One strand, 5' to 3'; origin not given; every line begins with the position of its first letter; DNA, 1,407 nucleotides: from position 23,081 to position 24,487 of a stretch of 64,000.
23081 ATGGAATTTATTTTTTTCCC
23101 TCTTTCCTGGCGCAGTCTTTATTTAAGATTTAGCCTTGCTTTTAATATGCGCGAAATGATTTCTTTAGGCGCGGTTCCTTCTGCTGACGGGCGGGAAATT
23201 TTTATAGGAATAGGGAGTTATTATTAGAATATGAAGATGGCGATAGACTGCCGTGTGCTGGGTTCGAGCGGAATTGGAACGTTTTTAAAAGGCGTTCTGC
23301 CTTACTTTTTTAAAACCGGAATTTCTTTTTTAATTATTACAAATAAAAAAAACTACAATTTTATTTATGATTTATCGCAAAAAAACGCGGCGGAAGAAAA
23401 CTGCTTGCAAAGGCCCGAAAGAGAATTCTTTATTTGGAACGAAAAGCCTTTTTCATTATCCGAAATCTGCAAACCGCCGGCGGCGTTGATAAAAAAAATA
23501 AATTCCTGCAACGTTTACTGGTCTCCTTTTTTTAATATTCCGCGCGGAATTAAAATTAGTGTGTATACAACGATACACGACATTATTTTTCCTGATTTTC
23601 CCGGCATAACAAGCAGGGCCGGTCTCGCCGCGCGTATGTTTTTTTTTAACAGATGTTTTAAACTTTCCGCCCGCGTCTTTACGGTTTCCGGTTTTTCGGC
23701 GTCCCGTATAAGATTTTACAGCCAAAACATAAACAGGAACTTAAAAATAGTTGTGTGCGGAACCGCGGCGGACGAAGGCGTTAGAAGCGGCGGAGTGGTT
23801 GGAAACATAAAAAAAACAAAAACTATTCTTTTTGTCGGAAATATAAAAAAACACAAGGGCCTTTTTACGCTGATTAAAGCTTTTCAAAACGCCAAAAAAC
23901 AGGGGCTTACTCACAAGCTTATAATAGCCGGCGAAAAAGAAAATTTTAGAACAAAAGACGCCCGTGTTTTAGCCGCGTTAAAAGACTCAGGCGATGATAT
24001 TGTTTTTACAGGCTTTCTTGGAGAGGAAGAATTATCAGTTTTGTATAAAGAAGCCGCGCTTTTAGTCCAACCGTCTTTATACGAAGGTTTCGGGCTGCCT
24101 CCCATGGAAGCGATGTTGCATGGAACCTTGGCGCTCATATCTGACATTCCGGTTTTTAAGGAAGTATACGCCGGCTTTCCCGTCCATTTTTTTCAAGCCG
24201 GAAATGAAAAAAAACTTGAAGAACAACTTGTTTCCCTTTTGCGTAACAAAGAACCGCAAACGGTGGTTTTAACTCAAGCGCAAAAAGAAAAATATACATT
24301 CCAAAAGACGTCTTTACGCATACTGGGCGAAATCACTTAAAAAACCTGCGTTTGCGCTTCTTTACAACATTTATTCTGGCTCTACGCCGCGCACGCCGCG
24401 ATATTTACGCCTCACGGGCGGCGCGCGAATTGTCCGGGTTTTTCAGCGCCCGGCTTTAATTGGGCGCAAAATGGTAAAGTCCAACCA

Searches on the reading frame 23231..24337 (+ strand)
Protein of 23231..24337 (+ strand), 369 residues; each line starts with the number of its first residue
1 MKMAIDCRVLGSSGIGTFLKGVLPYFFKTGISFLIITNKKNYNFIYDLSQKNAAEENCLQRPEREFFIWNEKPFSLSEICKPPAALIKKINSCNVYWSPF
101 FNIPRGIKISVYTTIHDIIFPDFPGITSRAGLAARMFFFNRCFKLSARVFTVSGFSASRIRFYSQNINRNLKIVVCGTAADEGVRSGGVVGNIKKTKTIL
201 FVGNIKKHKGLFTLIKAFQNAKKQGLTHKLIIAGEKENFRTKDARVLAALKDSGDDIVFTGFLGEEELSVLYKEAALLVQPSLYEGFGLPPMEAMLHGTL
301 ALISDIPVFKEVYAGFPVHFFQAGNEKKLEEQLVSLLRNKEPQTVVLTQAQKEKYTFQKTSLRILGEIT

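Call 35: search_protein_families(library=pfam, proteins=[window:23231-24337:+], max_evalue=0.001)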
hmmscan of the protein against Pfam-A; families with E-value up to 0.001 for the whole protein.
window:23231-24337:+ (369 aa): 3 families
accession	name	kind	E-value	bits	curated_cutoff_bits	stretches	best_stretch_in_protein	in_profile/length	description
PF00534.26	Glycos_transf_1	-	6.3e-27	94.6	26.4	1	194-345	13-164/172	Glycosyl transferases group 1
PF13692.12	Glyco_trans_1_4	-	8e-22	78.5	27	1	197-339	2-142/142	Glycosyl transferases group 1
PF20706.3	GT4-conflict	-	6.3e-09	35.7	26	1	194-304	195-311/385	Family 4 Glycosyltransferase in conflict systems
